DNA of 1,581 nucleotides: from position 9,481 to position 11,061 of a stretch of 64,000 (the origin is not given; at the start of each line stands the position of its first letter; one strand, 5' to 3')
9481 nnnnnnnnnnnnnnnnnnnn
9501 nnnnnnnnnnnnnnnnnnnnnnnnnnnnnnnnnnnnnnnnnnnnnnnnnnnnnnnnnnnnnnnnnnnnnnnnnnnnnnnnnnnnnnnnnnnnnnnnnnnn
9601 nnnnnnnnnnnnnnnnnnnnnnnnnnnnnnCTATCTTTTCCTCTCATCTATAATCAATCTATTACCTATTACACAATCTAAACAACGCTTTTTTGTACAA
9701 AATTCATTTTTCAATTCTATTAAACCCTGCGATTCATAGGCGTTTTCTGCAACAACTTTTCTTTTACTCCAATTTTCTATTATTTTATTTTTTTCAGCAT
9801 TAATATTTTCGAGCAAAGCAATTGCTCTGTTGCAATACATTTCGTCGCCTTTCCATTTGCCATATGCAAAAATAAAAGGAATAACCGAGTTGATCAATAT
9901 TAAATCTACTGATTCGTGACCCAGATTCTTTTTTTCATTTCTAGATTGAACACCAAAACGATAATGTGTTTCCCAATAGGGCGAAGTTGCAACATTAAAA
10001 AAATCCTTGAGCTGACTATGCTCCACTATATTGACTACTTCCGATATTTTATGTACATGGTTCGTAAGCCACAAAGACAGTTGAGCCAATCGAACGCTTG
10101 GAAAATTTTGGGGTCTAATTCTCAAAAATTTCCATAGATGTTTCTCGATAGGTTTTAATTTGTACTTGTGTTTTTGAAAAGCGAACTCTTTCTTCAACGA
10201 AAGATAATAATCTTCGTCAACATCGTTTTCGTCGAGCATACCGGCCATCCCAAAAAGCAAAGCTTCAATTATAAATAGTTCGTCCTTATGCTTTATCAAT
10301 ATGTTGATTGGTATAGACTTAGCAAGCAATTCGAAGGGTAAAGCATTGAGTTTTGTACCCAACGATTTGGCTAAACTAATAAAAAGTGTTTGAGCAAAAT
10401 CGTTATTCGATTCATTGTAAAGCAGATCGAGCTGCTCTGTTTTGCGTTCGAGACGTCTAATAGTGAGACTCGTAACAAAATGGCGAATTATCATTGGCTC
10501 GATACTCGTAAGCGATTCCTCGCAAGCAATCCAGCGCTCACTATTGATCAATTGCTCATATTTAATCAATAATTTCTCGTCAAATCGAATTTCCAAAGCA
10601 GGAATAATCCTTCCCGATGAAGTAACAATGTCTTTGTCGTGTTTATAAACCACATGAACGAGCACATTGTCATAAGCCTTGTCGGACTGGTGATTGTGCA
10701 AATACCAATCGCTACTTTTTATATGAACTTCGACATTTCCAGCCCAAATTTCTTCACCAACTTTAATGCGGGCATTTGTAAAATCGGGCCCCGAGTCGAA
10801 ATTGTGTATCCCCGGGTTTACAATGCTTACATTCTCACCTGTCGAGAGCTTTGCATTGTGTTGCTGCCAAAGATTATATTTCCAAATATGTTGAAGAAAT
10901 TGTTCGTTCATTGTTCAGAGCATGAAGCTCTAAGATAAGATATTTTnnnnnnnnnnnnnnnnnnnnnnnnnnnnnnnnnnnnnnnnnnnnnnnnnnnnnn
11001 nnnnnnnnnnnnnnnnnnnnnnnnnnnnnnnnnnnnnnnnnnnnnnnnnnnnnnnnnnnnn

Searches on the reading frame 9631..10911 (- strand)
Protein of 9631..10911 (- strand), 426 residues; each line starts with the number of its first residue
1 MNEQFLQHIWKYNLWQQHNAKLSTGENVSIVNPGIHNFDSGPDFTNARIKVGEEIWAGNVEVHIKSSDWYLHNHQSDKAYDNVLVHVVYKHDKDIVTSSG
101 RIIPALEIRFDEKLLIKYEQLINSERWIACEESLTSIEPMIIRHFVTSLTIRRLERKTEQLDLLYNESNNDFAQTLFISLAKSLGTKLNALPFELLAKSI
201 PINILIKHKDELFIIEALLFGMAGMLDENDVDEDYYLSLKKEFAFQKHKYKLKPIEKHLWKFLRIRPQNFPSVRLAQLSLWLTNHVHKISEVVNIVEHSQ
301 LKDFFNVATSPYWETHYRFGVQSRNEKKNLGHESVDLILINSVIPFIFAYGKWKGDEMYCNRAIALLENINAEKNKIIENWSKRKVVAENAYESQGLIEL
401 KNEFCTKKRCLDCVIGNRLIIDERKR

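Call 73: find_encoding_contigs(protein=window:9631-10911:-, flank=10000, max_places=1)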
Protein window:9631-10911:- (426 aa): 4 contigs read that carry it; 1 place shown.
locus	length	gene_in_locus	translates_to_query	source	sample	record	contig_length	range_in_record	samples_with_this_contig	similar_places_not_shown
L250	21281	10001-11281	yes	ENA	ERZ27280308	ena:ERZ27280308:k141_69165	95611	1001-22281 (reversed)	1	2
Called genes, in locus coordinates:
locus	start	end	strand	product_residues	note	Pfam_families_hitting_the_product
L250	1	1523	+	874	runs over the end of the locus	PF13426:PAS_9 (faint), PF01590:GAF (weak), PF13185:GAF_2, PF00989:PAS (faint), PF08448:PAS_4 (faint), PF08447:PAS_3 (weak), PF07228:SpoIIE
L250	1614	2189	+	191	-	PF19788:DUF6272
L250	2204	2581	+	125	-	PF09345:SiaC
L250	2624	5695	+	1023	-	PF05099:TerB, PF00005:ABC_tran, PF19055:ABC2_membrane_7 (weak), PF12698:ABC2_membrane_3, PF01061:ABC2_membrane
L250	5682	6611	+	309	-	-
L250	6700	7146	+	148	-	-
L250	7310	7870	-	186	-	-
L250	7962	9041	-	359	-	PF05096:Glu_cyclase_2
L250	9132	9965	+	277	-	PF00215:OMPdecase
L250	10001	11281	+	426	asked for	PF11013:DUF2851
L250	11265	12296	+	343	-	PF07885:Ion_trans_2, PF02254:TrkA_N, PF02080:TrkA_C (weak)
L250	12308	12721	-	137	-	-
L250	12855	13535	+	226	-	PF04298:Zn_peptidase_2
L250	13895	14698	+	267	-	PF11306:DUF3108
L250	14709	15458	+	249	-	PF01171:ATP_bind_3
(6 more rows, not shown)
